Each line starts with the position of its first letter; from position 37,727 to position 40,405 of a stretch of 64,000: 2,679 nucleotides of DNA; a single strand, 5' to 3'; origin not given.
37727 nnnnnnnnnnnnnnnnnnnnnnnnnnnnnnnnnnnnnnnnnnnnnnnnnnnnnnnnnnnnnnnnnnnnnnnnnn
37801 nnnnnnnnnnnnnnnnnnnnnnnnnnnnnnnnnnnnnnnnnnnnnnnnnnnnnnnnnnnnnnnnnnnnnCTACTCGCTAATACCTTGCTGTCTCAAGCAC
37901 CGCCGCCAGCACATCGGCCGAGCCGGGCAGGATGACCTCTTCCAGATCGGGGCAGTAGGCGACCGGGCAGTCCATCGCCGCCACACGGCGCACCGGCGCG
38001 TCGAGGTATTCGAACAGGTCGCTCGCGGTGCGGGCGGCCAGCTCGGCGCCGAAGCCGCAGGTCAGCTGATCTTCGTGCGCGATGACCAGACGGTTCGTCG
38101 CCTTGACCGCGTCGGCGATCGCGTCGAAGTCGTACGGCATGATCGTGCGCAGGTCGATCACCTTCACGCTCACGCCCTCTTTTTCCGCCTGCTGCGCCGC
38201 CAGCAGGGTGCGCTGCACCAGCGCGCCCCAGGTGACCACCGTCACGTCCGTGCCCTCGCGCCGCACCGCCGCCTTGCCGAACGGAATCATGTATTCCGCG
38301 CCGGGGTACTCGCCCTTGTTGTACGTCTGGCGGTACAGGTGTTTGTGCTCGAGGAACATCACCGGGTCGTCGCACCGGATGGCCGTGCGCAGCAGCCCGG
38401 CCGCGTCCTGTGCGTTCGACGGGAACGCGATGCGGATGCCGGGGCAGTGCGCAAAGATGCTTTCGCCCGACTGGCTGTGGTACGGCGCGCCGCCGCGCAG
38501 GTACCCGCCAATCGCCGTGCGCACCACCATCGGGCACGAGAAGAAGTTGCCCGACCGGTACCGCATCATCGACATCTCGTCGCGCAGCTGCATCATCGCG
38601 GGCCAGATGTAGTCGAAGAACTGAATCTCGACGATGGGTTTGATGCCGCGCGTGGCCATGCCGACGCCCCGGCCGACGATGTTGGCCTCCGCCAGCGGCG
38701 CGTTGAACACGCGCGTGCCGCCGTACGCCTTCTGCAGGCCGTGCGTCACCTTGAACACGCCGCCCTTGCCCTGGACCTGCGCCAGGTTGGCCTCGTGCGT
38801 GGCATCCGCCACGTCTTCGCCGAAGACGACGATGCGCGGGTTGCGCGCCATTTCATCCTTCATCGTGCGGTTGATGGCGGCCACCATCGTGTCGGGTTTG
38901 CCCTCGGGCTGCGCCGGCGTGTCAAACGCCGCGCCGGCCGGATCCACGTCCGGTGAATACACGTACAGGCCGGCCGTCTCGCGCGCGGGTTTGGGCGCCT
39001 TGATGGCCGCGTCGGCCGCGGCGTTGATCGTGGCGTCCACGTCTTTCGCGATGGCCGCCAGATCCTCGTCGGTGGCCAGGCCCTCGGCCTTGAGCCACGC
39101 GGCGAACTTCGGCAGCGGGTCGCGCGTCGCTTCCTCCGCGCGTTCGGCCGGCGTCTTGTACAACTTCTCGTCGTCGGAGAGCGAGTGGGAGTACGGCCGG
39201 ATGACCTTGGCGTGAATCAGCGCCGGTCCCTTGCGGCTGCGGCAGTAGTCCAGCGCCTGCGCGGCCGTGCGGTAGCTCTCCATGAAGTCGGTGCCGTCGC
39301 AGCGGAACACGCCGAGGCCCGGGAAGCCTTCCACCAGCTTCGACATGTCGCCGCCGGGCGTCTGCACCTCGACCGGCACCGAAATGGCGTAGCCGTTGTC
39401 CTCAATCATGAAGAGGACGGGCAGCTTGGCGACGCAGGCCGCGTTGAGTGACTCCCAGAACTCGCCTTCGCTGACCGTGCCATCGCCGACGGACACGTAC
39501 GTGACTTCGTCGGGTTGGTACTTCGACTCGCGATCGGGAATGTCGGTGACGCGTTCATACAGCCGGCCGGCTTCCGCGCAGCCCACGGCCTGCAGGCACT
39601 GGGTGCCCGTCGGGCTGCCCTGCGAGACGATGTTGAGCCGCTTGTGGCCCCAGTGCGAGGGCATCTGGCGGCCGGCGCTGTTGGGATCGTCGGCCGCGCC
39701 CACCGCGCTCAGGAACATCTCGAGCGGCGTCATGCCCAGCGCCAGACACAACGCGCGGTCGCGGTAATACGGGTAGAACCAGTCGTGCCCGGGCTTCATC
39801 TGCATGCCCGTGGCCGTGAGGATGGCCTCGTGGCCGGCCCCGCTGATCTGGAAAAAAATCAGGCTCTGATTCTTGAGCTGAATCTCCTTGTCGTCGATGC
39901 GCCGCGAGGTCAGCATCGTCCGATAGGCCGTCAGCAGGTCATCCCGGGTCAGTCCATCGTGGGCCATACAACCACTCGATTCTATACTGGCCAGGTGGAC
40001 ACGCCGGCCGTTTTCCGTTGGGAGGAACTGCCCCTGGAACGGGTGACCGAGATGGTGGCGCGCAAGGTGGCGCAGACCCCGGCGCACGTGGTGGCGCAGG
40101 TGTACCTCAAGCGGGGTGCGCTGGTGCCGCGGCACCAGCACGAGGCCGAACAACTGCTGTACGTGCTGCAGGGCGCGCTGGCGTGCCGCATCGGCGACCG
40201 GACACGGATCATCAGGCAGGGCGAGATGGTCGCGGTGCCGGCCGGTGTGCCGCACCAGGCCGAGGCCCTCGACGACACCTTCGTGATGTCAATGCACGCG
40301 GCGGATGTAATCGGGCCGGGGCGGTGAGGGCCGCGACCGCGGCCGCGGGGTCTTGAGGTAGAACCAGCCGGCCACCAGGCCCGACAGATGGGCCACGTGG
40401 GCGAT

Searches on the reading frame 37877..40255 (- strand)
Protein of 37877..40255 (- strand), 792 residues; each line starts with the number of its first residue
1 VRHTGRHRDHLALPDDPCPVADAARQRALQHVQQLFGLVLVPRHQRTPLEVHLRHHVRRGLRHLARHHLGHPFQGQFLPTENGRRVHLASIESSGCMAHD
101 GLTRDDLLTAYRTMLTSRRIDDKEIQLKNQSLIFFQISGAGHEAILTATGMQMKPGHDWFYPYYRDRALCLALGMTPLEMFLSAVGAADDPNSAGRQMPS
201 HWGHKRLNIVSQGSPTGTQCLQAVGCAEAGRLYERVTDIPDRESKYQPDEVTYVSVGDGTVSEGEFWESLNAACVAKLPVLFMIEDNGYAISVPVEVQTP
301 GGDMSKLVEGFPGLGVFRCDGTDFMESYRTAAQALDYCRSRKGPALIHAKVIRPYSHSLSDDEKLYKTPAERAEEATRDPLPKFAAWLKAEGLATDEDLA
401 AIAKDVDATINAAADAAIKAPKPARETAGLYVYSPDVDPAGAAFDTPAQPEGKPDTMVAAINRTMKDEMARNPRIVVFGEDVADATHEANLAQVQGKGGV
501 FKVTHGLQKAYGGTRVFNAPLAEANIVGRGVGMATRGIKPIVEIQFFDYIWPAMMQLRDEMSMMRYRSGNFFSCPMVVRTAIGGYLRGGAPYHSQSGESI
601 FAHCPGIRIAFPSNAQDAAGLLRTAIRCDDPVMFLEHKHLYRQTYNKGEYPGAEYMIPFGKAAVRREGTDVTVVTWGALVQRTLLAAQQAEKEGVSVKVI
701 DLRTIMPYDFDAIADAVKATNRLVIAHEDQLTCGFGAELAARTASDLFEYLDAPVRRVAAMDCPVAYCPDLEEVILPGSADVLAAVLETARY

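Call 11: search_protein_families(library=pfam, proteins=[window:37877-40255:-])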
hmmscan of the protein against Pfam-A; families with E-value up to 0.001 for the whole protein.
window:37877-40255:- (792 aa): 3 families
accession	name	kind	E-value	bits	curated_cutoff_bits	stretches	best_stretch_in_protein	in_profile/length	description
PF00676.26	E1_dh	-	3e-52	177.9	22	1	111-424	1-298/300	Dehydrogenase E1 component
PF02779.29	Transket_pyr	-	1.9e-36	125.8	27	1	456-642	4-173/174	Transketolase, pyrimidine binding domain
PF02780.25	Transketolase_C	-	1.4e-34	119.1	25.9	1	660-782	1-124/124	Transketolase, C-terminal domain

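Call 28: find_encoding_contigs(protein=window:37877-40255:-, flank=4000, max_places=10)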
Protein window:37877-40255:- (792 aa): no gene with exactly this product is on record in the collection.
